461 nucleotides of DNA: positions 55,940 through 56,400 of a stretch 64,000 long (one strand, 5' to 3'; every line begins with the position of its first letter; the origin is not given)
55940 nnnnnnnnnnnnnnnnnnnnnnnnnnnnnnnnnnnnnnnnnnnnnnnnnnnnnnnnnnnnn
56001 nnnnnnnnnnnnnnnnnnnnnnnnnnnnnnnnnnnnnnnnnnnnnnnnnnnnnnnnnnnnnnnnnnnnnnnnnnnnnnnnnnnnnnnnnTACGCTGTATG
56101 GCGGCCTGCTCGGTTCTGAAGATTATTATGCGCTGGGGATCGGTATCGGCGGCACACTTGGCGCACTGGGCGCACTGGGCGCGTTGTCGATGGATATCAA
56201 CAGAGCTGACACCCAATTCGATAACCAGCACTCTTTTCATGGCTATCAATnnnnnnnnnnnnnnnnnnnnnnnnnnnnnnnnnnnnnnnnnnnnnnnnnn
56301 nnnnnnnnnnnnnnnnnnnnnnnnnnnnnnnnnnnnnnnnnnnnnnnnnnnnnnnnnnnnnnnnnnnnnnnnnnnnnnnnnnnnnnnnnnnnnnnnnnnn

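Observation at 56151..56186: In-frame 9-bp tandem repeat in the usher gene yraJ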

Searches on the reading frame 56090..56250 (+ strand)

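Call 35: list_cluster_members(proteins=[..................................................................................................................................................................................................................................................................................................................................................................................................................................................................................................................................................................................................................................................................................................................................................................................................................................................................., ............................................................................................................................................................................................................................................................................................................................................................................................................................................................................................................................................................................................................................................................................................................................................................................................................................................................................, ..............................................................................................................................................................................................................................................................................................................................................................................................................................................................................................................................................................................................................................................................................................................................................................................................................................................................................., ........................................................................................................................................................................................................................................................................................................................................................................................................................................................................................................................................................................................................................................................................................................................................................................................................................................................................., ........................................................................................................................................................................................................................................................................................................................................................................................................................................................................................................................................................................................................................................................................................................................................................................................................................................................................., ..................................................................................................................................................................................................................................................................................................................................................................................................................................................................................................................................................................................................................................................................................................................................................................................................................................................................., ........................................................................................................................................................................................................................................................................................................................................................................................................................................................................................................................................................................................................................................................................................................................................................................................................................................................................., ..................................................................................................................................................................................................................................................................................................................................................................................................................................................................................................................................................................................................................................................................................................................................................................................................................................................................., L009:299-2812:+, L010:299-2812:+])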
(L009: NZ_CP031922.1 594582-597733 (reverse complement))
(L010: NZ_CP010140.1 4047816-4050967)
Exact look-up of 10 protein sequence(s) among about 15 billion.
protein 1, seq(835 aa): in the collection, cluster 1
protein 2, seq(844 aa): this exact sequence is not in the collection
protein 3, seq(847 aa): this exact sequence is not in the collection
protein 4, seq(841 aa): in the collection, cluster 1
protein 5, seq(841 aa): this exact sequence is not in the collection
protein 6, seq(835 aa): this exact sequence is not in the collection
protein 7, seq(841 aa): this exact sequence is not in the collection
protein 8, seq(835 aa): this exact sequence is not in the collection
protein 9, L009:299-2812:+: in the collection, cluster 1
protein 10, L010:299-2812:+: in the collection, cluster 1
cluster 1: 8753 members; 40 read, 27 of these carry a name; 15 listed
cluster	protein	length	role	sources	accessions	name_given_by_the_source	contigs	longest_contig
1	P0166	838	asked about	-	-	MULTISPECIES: fimbria/pilus outer membrane usher protein [Enterobacteriaceae] | Fimbrial biogenesis outer membrane usher protein n=10 Tax=Escherichia coli TaxID=562 ...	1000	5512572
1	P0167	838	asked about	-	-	fimbrial biogenesis outer membrane usher protein [Escherichia coli] | Fimbrial biogenesis outer membrane usher protein n=5 Tax=Enterobacteriaceae TaxID=543 ... | fimbria/pilus outer membrane usher protein [Escherichia coli]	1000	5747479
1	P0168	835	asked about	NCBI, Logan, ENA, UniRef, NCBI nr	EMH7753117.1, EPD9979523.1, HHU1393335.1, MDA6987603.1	TPA: fimbria/pilus outer membrane usher protein [Escherichia coli] | fimbria/pilus outer membrane usher protein n=1 Tax=Escherichia coli TaxID=562 ... | fimbria/pilus outer membrane usher protein [Escherichia coli]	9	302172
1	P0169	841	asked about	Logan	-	-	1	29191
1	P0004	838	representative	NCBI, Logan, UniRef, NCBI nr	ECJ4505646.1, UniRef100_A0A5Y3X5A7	fimbrial biogenesis outer membrane usher protein [Salmonella enterica subsp. salamae] | Fimbrial biogenesis outer membrane usher protein n=1 Tax=Salmonella enterica subsp. ...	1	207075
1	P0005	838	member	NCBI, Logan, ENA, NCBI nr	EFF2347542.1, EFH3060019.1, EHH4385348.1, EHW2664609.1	fimbria/pilus outer membrane usher protein [Escherichia coli] | fimbrial biogenesis outer membrane usher protein [Escherichia coli]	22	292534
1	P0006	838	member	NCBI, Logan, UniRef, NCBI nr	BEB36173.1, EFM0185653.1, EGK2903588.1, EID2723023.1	fimbrial biogenesis outer membrane usher protein [Escherichia coli] | fimbria/pilus outer membrane usher protein n=1 Tax=Escherichia coli TaxID=562 ...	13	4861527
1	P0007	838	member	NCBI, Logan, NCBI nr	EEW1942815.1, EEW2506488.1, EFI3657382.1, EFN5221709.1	fimbrial biogenesis outer membrane usher protein [Escherichia coli]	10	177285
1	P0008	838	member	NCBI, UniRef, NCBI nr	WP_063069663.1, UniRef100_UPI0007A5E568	fimbria/pilus outer membrane usher protein [Escherichia coli] | fimbria/pilus outer membrane usher protein n=1 Tax=Escherichia coli TaxID=562 ...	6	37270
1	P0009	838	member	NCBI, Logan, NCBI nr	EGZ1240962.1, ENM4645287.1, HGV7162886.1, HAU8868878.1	fimbrial biogenesis outer membrane usher protein [Escherichia coli]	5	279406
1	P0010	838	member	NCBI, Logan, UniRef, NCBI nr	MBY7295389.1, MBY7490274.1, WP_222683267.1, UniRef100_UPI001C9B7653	fimbria/pilus outer membrane usher protein [Escherichia coli] | fimbria/pilus outer membrane usher protein n=1 Tax=Escherichia coli TaxID=562 ...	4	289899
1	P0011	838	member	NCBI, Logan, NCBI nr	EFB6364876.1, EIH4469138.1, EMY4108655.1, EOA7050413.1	fimbria/pilus outer membrane usher protein [Escherichia coli] | fimbrial biogenesis outer membrane usher protein [Escherichia coli]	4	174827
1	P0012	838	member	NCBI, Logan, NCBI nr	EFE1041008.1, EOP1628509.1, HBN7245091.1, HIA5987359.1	TPA: fimbrial biogenesis outer membrane usher protein [Escherichia coli] | fimbrial biogenesis outer membrane usher protein [Escherichia coli]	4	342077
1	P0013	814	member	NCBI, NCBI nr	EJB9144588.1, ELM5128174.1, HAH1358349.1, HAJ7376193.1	fimbrial biogenesis outer membrane usher protein, partial [Escherichia coli] | fimbrial biogenesis outer membrane usher protein [Escherichia coli]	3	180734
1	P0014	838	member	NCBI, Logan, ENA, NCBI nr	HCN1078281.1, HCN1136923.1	TPA: fimbrial biogenesis outer membrane usher protein [Escherichia coli] | fimbrial biogenesis outer membrane usher protein [Escherichia coli]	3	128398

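Call 37: find_encoding_contigs(protein=P0168, flank=3000, max_places=10)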
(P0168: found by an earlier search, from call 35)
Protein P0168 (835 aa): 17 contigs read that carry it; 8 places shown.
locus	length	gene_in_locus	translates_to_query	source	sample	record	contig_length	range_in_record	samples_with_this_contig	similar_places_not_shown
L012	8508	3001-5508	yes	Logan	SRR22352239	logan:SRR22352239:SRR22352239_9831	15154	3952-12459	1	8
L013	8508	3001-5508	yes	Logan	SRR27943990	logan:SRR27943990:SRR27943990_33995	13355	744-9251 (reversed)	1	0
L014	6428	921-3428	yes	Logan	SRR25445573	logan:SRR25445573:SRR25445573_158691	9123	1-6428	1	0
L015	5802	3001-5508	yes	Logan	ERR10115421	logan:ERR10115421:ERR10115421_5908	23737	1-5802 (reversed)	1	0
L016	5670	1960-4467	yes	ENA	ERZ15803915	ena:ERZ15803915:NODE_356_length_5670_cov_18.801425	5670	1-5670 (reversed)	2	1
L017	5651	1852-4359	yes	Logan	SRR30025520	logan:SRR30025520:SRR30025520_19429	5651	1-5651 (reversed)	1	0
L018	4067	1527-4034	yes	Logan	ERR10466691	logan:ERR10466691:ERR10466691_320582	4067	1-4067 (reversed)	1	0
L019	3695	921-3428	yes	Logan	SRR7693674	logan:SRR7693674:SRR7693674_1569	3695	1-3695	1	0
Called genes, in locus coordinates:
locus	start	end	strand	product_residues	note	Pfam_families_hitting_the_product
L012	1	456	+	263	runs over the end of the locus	PF03613:EIID-AGA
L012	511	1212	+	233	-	PF01182:Glucosamine_iso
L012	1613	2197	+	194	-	PF00419:Fimbrial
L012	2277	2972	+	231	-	PF00345:PapD_N, PF02753:PapD_C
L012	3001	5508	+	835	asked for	PF13954:PapC_N, PF00577:Usher, PF13953:PapC_C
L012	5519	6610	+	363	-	PF00419:Fimbrial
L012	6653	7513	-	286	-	PF00590:TP_methylase, PF23016:RsmI_C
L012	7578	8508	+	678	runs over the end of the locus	PF04348:LppC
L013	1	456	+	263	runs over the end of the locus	PF03613:EIID-AGA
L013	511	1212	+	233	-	PF01182:Glucosamine_iso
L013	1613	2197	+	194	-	PF00419:Fimbrial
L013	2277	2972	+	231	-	PF00345:PapD_N, PF02753:PapD_C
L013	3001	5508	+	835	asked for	PF13954:PapC_N, PF00577:Usher, PF13953:PapC_C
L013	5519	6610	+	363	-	PF00419:Fimbrial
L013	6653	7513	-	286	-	PF00590:TP_methylase, PF23016:RsmI_C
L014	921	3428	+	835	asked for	PF13954:PapC_N, PF00577:Usher, PF13953:PapC_C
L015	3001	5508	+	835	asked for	PF13954:PapC_N, PF00577:Usher, PF13953:PapC_C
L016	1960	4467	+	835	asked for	PF13954:PapC_N, PF00577:Usher, PF13953:PapC_C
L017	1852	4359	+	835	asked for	PF13954:PapC_N, PF00577:Usher, PF13953:PapC_C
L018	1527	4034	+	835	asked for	PF13954:PapC_N, PF00577:Usher, PF13953:PapC_C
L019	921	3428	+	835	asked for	PF13954:PapC_N, PF00577:Usher, PF13953:PapC_C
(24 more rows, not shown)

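Call 38: find_encoding_contigs(protein=P0169, flank=3000, max_places=5)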
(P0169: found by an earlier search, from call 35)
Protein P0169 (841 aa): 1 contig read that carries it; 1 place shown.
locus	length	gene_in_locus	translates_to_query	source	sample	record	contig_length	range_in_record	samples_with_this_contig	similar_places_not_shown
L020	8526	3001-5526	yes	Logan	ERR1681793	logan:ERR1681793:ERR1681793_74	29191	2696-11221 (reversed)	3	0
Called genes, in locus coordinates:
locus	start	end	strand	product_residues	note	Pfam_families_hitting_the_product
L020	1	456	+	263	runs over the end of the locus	PF03613:EIID-AGA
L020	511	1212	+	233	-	PF01182:Glucosamine_iso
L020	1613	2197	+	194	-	PF00419:Fimbrial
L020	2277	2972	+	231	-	PF00345:PapD_N, PF02753:PapD_C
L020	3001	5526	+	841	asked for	PF13954:PapC_N, PF00577:Usher, PF13953:PapC_C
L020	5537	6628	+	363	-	PF00419:Fimbrial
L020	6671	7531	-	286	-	PF00590:TP_methylase, PF23016:RsmI_C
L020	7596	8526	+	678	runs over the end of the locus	PF04348:LppC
